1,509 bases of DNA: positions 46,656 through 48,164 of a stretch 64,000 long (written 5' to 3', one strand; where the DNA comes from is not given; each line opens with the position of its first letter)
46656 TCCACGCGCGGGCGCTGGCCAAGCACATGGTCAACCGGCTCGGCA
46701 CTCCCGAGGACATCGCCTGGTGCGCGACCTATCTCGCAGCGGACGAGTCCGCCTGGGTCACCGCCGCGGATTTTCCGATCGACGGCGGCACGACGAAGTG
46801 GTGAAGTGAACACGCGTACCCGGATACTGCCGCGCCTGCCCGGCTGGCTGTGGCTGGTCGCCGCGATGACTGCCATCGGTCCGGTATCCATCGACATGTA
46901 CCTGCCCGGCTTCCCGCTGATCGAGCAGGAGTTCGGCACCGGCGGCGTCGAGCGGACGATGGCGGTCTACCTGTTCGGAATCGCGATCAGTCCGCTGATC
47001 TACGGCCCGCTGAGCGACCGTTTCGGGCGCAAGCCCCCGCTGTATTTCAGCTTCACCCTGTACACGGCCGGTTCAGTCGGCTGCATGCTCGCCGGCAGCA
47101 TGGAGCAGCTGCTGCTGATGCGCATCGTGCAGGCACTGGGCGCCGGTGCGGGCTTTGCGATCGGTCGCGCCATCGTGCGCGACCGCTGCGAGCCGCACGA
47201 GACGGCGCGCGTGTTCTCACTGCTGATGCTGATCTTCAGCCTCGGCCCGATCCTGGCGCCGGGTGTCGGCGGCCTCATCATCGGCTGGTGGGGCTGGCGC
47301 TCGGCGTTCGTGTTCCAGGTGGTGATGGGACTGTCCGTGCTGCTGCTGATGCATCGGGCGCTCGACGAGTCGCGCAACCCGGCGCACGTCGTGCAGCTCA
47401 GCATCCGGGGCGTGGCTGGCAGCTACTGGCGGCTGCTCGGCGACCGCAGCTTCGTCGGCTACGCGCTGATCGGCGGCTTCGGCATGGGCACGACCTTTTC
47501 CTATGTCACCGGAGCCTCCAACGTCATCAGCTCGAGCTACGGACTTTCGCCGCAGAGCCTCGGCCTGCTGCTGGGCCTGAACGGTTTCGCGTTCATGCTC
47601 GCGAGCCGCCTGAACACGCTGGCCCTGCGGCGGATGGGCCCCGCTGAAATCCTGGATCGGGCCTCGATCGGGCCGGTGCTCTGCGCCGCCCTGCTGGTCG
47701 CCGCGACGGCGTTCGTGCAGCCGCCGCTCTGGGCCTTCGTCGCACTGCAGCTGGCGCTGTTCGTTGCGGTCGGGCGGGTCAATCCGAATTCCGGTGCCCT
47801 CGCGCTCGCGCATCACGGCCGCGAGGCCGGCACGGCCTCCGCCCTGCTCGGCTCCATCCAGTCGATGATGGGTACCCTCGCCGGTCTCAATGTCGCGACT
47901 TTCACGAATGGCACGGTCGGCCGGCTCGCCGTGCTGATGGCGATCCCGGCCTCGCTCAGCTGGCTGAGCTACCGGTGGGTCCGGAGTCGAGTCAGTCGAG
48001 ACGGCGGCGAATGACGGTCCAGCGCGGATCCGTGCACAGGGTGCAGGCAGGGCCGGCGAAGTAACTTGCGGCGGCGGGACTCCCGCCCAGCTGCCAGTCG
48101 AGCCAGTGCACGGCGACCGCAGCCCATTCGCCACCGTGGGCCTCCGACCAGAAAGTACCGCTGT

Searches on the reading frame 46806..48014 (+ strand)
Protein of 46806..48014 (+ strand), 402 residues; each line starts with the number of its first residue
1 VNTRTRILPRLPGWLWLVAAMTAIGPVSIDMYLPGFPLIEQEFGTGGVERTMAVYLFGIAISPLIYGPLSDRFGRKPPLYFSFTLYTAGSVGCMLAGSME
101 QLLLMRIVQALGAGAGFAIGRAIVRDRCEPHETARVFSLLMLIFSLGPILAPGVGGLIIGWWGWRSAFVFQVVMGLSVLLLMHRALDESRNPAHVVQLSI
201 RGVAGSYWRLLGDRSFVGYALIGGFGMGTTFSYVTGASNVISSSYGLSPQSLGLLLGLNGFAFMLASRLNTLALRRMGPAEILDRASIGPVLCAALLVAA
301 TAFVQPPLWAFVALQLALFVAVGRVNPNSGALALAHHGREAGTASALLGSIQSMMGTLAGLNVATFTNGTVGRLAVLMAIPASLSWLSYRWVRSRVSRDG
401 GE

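Call 11: search_protein_families(library=pfam, proteins=[window:46806-48014:+], max_evalue=0.001)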
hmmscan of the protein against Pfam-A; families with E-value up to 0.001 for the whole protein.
window:46806-48014:+ (402 aa): 2 families
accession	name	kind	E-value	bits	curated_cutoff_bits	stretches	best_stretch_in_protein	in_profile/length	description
PF07690.21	MFS_1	-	2.7e-40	138.8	33.4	1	21-359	4-346/347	Major Facilitator Superfamily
PF00083.30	Sugar_tr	-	2.1e-12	47.1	22.3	1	51-189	51-194/452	Sugar (and other) transporter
